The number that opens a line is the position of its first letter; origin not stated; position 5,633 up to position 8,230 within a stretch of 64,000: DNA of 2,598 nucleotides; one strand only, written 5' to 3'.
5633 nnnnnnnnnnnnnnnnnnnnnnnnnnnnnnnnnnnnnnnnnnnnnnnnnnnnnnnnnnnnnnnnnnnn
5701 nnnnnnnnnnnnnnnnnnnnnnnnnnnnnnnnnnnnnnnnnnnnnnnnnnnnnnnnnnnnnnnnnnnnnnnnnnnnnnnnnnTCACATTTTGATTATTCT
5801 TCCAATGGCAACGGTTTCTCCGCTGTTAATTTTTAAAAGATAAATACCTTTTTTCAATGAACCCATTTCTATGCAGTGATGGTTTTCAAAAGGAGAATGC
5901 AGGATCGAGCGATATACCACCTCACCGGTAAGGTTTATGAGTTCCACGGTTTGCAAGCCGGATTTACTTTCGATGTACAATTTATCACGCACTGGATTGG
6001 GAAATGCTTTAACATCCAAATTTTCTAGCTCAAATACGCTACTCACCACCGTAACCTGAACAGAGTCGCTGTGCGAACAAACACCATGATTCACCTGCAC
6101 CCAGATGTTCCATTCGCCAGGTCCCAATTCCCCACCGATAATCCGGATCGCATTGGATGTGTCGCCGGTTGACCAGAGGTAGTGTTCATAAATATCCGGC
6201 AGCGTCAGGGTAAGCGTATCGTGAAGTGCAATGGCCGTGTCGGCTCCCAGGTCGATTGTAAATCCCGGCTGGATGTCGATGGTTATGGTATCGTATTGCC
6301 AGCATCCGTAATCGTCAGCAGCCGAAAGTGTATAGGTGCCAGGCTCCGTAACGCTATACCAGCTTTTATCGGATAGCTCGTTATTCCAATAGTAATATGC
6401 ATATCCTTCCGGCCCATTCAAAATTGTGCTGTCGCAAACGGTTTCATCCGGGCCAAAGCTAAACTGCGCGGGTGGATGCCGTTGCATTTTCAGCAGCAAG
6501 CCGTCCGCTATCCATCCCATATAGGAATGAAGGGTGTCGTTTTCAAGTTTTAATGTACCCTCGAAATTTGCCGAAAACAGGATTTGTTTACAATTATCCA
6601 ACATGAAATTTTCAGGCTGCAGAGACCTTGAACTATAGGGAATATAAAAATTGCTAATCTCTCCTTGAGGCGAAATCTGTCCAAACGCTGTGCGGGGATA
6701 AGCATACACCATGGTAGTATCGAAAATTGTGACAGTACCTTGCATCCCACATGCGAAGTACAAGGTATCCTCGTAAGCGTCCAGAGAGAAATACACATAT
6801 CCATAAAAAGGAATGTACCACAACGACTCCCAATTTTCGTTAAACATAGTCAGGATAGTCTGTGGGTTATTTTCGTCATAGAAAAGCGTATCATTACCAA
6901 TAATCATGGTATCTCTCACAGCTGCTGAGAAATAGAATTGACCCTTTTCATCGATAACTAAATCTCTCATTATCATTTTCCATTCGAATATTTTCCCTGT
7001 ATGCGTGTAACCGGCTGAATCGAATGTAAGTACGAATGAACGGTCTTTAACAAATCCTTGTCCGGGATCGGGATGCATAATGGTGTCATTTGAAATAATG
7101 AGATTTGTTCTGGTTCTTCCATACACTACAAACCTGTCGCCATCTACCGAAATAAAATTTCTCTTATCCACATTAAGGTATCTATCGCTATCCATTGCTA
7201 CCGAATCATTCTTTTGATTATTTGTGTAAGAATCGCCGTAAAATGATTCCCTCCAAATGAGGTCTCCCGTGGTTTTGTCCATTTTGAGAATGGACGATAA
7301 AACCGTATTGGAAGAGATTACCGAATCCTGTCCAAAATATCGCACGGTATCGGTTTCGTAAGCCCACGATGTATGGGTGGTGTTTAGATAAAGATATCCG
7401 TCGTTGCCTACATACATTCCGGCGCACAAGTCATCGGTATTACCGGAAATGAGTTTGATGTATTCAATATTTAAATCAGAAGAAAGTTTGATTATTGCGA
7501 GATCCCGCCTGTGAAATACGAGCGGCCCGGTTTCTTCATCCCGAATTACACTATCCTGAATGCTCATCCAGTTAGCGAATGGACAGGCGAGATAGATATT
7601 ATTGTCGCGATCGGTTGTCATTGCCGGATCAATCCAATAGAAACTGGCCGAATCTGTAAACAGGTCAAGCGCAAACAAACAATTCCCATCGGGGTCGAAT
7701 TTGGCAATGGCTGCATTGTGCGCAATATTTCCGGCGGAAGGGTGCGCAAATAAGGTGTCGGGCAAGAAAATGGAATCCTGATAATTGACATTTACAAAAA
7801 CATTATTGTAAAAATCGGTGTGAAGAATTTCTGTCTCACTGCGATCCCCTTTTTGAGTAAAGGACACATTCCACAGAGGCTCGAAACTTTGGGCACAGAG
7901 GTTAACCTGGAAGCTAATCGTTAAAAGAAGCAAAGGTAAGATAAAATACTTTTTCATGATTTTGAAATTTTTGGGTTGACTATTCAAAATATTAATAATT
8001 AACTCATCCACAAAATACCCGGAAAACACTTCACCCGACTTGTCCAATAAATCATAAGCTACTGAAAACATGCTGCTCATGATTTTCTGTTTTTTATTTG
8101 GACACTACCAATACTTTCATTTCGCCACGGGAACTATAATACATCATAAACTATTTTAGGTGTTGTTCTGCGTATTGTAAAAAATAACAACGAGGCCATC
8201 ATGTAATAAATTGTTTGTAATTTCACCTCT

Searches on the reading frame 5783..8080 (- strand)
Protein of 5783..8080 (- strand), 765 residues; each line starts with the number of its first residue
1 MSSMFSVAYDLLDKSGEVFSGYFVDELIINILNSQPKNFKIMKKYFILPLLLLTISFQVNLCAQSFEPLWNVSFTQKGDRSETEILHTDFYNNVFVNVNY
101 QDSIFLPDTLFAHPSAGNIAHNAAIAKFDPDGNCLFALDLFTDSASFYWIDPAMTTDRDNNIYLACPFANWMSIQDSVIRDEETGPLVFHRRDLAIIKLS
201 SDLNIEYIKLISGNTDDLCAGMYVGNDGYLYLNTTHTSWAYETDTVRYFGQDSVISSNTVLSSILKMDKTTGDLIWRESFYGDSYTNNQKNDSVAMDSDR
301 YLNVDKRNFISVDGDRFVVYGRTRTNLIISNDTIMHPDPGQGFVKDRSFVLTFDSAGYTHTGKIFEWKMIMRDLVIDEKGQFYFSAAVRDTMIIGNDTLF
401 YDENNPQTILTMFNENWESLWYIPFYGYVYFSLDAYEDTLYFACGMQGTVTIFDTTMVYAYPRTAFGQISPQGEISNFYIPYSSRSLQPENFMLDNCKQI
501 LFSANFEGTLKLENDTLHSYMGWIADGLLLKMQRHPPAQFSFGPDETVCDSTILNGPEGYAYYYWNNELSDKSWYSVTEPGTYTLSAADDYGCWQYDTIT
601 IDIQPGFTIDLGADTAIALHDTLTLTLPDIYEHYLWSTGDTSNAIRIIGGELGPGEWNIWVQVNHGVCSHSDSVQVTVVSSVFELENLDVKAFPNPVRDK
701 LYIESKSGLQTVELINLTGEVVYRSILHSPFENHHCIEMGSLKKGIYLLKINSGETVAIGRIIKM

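Call 3: search_protein_families(library=pfam, proteins=[window:5783-8080:-], max_evalue=0.01)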
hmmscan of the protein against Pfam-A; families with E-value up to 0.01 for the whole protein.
window:5783-8080:- (765 aa): 2 families
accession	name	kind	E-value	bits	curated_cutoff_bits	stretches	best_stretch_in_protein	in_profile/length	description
PF18962.6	Por_Secre_tail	-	1.1e-10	42.1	27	1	693-762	2-73/75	Secretion system C-terminal sorting domain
PF11589.14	DUF3244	-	0.00016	22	25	1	701-760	31-92/96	Domain of unknown function (DUF3244)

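Call 16: find_encoding_contigs(protein=window:5783-8080:-, flank=10000, max_places=6)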
Protein window:5783-8080:- (765 aa): 7 contigs read that carry it; 4 places shown.
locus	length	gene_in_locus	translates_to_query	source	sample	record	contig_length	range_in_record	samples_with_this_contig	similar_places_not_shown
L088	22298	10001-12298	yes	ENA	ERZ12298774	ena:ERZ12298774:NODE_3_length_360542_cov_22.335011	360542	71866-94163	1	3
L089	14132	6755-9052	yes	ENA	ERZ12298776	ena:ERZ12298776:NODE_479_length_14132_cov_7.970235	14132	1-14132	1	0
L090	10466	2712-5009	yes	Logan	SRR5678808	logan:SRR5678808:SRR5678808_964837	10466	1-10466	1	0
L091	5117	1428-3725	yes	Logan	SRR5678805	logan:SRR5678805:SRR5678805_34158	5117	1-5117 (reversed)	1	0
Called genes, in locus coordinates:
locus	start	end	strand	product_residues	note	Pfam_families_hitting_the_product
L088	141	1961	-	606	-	PF03717:PBP_dimer, PF00905:Transpeptidase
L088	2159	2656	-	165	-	-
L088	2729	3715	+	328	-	PF04443:LuxE (weak)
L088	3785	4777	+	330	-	PF01479:S4, PF00849:PseudoU_synth_2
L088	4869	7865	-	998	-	PF13570:Beta-prop_ACSF4 (faint), PF23414:Beta-prop_EML_2 (faint), PF25174:Beta-prop_THOC3 (weak), PF13620:CarboxypepD_reg, PF18962:Por_Secre_tail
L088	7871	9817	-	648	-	PF13620:CarboxypepD_reg, PF18962:Por_Secre_tail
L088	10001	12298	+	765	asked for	PF18962:Por_Secre_tail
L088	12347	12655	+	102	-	PF02769:AIRS_C (weak)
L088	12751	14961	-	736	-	-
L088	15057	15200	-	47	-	-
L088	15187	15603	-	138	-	PF11848:DUF3368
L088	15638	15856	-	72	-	PF03683:UPF0175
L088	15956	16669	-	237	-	PF03740:PdxJ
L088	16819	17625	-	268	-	PF11306:DUF3108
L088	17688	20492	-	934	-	PF00133:tRNA-synt_1, PF09334:tRNA-synt_1g, PF13603:tRNA-synt_1_2, PF08264:Anticodon_1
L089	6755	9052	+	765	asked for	PF18962:Por_Secre_tail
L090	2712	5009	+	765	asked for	PF18962:Por_Secre_tail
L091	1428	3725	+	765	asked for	PF18962:Por_Secre_tail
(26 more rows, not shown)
